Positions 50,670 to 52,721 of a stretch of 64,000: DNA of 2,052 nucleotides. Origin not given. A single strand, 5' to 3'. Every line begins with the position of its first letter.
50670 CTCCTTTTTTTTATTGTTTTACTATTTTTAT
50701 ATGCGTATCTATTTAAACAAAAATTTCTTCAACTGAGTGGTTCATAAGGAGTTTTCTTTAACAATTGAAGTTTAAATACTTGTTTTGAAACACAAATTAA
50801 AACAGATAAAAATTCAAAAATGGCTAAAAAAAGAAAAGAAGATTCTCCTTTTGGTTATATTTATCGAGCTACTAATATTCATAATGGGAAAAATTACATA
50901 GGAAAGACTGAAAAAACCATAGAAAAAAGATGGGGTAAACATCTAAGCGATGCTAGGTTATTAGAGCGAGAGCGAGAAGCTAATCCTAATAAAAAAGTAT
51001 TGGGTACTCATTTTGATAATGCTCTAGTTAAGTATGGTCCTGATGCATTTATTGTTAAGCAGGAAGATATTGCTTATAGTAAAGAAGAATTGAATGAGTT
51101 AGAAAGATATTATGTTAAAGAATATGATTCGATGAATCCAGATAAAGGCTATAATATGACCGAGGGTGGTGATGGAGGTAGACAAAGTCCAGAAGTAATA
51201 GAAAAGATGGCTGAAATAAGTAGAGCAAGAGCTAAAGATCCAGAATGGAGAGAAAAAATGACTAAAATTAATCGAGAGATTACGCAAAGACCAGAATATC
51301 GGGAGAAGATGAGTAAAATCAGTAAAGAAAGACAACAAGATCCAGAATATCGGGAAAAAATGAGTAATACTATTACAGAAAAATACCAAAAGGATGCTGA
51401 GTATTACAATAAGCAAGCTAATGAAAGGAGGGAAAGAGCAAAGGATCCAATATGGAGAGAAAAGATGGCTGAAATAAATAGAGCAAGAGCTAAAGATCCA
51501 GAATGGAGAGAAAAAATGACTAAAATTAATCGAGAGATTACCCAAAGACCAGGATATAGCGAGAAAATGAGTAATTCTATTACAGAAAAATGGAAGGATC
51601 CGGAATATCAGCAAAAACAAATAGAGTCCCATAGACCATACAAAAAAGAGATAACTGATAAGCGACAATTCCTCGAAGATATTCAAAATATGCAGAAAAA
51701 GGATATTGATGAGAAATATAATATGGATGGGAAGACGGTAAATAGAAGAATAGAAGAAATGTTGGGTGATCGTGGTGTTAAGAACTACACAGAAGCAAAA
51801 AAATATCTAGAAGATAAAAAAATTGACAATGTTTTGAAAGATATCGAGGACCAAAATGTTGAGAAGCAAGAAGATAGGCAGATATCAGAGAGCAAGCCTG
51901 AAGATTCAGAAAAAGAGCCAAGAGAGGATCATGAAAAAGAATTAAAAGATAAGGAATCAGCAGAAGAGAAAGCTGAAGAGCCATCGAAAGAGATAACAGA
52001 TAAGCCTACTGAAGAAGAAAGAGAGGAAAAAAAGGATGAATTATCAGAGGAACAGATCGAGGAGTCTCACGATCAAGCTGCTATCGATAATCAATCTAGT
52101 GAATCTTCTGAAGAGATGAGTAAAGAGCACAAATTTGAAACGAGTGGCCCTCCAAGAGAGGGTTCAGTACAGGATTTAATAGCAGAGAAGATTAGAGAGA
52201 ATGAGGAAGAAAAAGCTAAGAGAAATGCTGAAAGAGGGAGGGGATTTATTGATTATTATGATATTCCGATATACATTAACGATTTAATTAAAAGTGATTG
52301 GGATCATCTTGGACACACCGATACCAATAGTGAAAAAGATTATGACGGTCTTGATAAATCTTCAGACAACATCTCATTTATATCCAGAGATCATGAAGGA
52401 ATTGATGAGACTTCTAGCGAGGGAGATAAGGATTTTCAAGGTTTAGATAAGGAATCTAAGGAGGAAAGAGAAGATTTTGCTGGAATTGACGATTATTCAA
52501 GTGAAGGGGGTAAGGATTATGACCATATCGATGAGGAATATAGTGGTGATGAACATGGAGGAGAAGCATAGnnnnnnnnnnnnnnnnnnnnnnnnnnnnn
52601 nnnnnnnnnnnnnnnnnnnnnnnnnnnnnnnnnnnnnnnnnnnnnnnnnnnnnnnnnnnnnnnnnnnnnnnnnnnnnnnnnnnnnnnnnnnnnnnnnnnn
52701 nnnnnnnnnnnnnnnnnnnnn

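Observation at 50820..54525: GIY-YIG nuclease overlapping a HerA-like ATPase: candidate new HerA-associated two-gene system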

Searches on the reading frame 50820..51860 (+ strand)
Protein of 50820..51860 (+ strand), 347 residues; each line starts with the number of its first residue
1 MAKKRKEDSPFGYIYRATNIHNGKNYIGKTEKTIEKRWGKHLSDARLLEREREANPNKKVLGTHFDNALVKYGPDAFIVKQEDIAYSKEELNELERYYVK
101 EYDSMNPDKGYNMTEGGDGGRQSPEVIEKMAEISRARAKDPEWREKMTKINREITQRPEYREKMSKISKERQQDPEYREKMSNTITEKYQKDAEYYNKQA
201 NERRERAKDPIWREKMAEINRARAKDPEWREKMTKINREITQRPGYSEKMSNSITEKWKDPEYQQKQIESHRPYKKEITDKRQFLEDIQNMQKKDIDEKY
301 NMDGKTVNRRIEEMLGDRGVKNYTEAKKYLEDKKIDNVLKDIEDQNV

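Call 46: search_solved_structures(query=window:50820-51860:+, max_evalue=1, show_alignments=3)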
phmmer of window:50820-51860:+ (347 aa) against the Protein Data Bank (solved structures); distinct sequences matched with E-value up to 1: 3.
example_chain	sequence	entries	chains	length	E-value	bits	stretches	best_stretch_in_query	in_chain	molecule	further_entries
1mk0_A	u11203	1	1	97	0.011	18.7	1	14-115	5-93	Intron-associated endonuclease 1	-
1ln0_A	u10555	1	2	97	0.012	18.5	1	14-115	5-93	intron-associated endonuclease 1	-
4ry1_A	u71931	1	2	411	0.62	12.9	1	70-113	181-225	Periplasmic solute binding protein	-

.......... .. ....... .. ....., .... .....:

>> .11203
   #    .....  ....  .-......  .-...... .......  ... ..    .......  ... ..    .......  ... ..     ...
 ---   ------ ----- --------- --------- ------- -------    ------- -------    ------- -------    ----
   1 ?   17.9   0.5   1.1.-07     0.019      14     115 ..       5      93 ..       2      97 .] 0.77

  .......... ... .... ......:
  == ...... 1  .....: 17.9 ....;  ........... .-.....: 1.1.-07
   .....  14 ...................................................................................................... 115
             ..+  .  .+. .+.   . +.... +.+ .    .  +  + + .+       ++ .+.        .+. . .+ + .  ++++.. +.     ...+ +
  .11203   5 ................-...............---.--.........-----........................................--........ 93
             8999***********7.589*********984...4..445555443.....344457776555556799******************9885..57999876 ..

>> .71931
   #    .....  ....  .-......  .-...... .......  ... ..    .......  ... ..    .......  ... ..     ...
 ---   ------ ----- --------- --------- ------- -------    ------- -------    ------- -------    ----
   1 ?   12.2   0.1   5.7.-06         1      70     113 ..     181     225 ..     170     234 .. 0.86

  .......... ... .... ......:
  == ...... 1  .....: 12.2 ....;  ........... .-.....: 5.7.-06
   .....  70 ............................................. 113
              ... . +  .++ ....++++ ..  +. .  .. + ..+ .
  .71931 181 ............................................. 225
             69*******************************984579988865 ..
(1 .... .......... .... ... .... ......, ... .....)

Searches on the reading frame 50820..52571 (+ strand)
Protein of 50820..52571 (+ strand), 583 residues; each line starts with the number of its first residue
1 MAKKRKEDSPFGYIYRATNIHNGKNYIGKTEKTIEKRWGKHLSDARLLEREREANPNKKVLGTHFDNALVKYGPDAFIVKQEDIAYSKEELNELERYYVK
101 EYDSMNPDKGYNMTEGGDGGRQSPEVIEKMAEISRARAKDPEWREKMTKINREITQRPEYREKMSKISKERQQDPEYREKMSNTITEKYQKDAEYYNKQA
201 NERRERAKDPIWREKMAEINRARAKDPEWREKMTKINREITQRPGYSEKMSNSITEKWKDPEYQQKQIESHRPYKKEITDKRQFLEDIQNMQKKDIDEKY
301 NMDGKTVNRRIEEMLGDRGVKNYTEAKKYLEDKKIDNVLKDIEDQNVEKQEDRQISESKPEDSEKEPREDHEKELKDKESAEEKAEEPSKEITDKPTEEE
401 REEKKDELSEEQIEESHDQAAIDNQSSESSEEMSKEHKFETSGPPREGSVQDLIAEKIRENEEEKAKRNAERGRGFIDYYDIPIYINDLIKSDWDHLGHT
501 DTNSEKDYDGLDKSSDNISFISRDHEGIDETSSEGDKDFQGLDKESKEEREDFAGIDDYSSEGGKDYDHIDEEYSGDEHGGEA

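Call 3: search_protein_families(library=pfam, proteins=[window:50820-52571:+], max_evalue=0.1)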
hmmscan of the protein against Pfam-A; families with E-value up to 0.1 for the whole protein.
window:50820-52571:+ (583 aa): 3 families
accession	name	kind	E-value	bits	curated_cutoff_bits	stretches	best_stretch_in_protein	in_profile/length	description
PF01541.30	GIY-YIG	-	2.6e-08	34.5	22.6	1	12-104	2-74/78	GIY-YIG catalytic domain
PF19835.5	SegE_GIY-YIG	-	0.023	15.4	25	1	8-31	14-37/123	Putative endonuclease segE, GIY-YIG domain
PF17898.6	GerD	-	0.043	14.2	29.5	1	139-187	55-112/114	Spore germination GerD central core domain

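Call 4: search_protein_families(library=padloc, proteins=[window:50820-52571:+], max_evalue=0.1)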
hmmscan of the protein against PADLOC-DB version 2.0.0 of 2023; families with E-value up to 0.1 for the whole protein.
window:50820-52571:+ (583 aa): 3 families
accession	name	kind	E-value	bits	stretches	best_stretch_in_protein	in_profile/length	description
PDLC03679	HEase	-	1.5e-05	23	1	47-120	33-97/257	homing endonuclease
PDLC04591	PDC-M34B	-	0.004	15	1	454-497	94-135/185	-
PDLC03676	HEase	-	0.018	12.8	0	12-137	3-109/205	homing endonuclease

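Call 19: find_homologous_proteins(query=window:50820-52571:+)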
Query window:50820-52571:+ (583 aa): 100 proteins with E <= 0.001 among 8000 candidates.
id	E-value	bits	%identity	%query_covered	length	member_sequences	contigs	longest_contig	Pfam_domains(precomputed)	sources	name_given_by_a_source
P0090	4.4e-216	737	57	99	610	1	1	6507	-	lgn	-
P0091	1.4e-158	548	42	99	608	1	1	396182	PF01541.31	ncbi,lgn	-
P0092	5.8e-153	529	41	57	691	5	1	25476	-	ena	-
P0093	8.5e-149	515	50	58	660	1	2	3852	PF01541.31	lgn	-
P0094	1.0e-146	508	49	58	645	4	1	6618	PF01541.31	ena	-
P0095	6.8e-146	506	43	59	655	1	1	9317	-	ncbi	ncbi:MAG: hypothetical protein ACFFDF_11470 [Candidatus Odinarchaeota archaeon]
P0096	1.4e-142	495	37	99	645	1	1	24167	-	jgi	-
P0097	1.5e-142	495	52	58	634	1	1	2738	PF01541.31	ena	-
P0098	3.4e-138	480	36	99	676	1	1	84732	PF01541.31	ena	-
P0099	2.5e-137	477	47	58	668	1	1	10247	PF01541.31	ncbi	ncbi:MAG: GIY-YIG nuclease family protein [Candidatus Thorarchaeota archaeon]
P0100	2.7e-135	471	36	99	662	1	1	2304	-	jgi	-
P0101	3.6e-135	470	39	99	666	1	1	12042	PF01541.31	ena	-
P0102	4.5e-135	470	39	99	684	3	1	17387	PF01541.31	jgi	-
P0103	1.9e-133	465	38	58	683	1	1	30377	-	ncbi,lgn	ncbi:MAG: hypothetical protein ACFFCV_17315 [Promethearchaeota archaeon]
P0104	6.9e-127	443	35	97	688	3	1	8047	PF01541.31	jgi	-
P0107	9.7e-124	433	46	58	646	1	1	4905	PF01541.31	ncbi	ncbi:MAG: GIY-YIG nuclease family protein [Promethearchaeota archaeon]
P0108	1.0e-122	429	46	58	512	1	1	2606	PF01541.31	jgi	-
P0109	1.1e-122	429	48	58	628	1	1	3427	PF01541.31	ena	-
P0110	6.7e-122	427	49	58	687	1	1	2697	PF01541.31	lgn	-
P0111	1.1e-121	426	57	58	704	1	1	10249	PF01541.31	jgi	-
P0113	1.2e-120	422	45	98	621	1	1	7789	PF01541.31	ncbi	-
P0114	4.2e-118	414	48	60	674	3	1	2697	PF01541.31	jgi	-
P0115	4.6e-118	414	38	97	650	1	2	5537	PF01541.31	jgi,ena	-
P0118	8.5e-116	406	48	60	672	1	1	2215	PF01541.31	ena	-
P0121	4.2e-115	404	48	61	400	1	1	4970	PF01541.31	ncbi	ncbi:MAG: GIY-YIG nuclease family protein, partial [Promethearchaeota archaeon]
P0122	8.7e-115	403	33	97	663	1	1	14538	PF01541.31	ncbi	-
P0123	1.7e-114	402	43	98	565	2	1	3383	PF01541.31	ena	-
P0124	3.3e-112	395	39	60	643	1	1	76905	-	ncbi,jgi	ncbi:MAG: GIY-YIG nuclease family protein [Promethearchaeota archaeon]|jgi:hypothetical protein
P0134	1.6e-99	353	44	99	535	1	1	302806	-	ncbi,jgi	-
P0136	1.9e-98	349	41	58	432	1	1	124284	-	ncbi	-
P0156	4.8e-72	262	44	63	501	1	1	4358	PF01541.31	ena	-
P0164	6.3e-61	225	40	57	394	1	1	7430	PF01541.31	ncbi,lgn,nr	ncbi:MAG: GIY-YIG nuclease family protein [Promethearchaeota archaeon]|nr:MAG: GIY-YIG nuclease fami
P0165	3.1e-60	223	40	58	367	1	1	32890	PF01541.31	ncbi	-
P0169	2.0e-17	82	37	29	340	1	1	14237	PF07460.17,PF01541.31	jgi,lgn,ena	-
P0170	5.8e-16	77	45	19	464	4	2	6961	PF01541.31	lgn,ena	-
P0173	5.6e-14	70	30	49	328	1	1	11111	PF01541.31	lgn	-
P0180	1.2e-9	56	34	33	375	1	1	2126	PF01541.31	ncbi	-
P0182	7.5e-9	53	29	43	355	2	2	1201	PF01541.31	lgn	-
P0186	2.0e-7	49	32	34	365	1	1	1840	PF01541.31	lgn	-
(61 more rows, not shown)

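Call 42: find_encoding_contigs(protein=P0134, flank=5000, max_places=1)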
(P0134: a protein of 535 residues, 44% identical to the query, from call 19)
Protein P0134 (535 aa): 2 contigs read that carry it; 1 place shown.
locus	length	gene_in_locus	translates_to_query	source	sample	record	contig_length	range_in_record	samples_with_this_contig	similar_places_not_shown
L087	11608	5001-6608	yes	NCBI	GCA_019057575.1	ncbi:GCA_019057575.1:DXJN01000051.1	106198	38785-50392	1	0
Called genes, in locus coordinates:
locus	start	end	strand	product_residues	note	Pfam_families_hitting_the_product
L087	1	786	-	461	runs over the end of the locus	PF01142:TruD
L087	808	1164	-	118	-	PF01981:PTH2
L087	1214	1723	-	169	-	-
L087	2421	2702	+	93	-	-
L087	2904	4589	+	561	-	-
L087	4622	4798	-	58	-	-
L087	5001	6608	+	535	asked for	-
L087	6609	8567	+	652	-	PF01935:DUF87 (weak), PF04851:ResIII (faint)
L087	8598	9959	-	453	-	-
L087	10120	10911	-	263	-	PF07505:DUF5131 (weak), PF04055:Radical_SAM (weak)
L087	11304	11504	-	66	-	-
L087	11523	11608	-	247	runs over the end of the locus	-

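Call 43: find_encoding_contigs(protein=P0136, flank=5000, max_places=1)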
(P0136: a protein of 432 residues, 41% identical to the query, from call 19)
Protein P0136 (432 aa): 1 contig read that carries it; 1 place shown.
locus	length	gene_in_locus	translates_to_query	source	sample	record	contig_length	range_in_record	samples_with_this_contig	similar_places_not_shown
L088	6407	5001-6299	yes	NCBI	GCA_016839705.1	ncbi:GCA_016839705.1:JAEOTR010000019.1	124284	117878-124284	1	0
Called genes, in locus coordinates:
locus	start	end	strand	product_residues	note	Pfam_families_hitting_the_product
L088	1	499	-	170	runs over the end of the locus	-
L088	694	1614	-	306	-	-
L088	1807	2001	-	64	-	PF01781:Ribosomal_L38e (weak)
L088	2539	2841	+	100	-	-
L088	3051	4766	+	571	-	PF00118:Cpn60_TCP1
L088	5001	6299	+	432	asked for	-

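Call 44: find_encoding_contigs(protein=P0124, flank=5000, max_places=1)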
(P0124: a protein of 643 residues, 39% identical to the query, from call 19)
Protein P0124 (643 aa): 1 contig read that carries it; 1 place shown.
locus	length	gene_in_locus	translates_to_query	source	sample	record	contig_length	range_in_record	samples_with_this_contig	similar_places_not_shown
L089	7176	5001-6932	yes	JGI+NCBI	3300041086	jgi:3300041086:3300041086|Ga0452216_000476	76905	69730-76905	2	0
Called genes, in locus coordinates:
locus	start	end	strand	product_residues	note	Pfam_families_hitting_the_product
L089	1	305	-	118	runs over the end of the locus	PF01981:PTH2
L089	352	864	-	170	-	-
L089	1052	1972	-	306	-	-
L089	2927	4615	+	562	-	PF00118:Cpn60_TCP1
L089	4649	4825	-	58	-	-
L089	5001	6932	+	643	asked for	-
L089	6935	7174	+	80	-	?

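Call 45: find_encoding_contigs(protein=P0098, flank=5000, max_places=1)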
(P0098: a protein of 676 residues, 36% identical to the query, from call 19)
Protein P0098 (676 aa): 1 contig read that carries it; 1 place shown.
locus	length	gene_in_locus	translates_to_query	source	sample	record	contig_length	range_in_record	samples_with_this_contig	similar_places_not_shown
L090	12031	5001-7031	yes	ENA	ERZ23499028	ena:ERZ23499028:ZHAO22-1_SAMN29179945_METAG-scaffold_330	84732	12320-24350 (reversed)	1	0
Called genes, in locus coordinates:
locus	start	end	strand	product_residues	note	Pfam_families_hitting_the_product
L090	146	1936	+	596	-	PF07719:TPR_2 (faint), PF13176:TPR_7 (faint), PF13374:TPR_10 (faint), PF17874:TPR_MalT (weak), PF13424:TPR_12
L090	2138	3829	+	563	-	PF00118:Cpn60_TCP1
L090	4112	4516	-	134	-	-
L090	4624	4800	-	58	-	-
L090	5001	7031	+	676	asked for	PF01541:GIY-YIG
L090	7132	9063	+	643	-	PF01935:DUF87 (weak), PF04665:Pox_A32 (faint), PF04851:ResIII (faint), PF13401:AAA_22 (faint)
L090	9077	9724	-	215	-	PF00025:Arf, PF00071:Ras, PF08477:Roc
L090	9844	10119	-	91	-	-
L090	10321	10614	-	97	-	-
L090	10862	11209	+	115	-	PF13601:HTH_34 (weak)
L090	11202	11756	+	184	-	-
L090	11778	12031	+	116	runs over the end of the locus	PF02452:PemK_toxin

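Call 53: search_protein_families(library=ncbifam, proteins=[window:50820-52571:+], max_evalue=0.01)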
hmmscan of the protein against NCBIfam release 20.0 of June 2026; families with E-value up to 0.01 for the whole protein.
window:50820-52571:+ (583 aa): 1 family
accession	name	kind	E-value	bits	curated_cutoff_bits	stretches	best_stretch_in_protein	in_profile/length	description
TIGR01453.1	grpIintron_endo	subfamily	8.4e-09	35.8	56.05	1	13-202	3-150/215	group I intron endonuclease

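Call 54: search_protein_families(library=phrogs, proteins=[window:50820-52571:+], max_evalue=0.001)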
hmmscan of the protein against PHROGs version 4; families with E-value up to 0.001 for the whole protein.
window:50820-52571:+ (583 aa): 3 families
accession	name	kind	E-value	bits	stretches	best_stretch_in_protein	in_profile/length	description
phrog_314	-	DNA, RNA and nucleotide metabolism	6.2e-24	85.8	1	2-315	169-425/574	homing endonuclease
phrog_7168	-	DNA, RNA and nucleotide metabolism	4.9e-16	60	1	12-312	2-262/284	homing endonuclease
phrog_20015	-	DNA, RNA and nucleotide metabolism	7.4e-08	33.5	1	14-41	5-32/46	endonuclease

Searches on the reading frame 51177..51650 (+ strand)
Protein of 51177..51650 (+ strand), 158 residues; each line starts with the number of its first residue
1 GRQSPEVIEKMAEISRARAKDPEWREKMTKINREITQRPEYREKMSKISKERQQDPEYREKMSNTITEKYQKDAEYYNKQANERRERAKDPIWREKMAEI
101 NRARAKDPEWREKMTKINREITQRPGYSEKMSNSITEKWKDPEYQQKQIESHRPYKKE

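Call 104: search_protein_families(library=pfam, proteins=[window:51177-51650:+], max_evalue=10)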
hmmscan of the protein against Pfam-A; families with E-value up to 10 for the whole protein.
window:51177-51650:+ (158 aa): 23 families
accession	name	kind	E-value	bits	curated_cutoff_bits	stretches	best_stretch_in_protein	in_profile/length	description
PF17898.6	GerD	-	3e-06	27.6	29.5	2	20-68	55-112/114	Spore germination GerD central core domain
PF17101.10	Stealth_CR1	-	0.0039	17.3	27.2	2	21-31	14-24/29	Stealth protein CR1, conserved region 1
PF06526.17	DUF1107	-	0.017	15.5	25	0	102-123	41-62/63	Protein of unknown function (DUF1107)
PF17073.10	SafA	-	0.039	14.3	27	1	29-48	4-23/66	Two-component-system connector protein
PF25605.1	Phage_80a_gp11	-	0.07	13.9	27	1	60-97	11-48/76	Phage 80a gp11 protein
PF09539.15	DUF2385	-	0.072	14.1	25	2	88-116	26-54/96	Protein of unknown function (DUF2385)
PF25434.1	NUCB1_N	-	0.097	13.4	27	2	15-65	9-59/140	NUCB1-like, N-terminal domain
PF14948.11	RESP18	-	0.11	13.2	25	0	43-69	49-75/103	RESP18 domain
PF20306.3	Sp-DndD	-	0.12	12.9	27.2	1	4-36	16-47/51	Small protein found in certain Dnd DNA modification systems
PF02526.19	GBP_repeat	-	0.2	11.8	25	0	48-61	9-22/38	Glycophorin-binding protein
PF16715.11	CDPS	-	0.29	11.3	27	1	14-71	88-146/220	Cyclodipeptide synthase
PF18082.7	NAT_N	-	0.33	12.3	27.8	0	29-82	4-57/129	N-acyltransferase N-terminal domain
PF03401.19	TctC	-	0.42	10.5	27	1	42-90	219-267/274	Tripartite tricarboxylate transporter family receptor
PF25145.1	NfeD1b_N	-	0.72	9.8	40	1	85-149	122-186/189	NfeD1b, N-terminal domain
PF20555.3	DUF6767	-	1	9.7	27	0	20-37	37-54/57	Domain of unknown function (DUF6767)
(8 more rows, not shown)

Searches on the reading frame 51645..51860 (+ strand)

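Call 104: search_protein_families(library=pfam, proteins=[window:51645-51860:+], max_evalue=10)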
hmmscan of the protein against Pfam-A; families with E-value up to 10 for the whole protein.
window:51645-51860:+ (72 aa): 1 family
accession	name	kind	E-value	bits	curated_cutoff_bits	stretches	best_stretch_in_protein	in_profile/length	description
PF24101.1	eWH_GTF3C1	-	0.03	14.5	30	1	3-61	22-81/110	GTF3C1, extended winged-helix domain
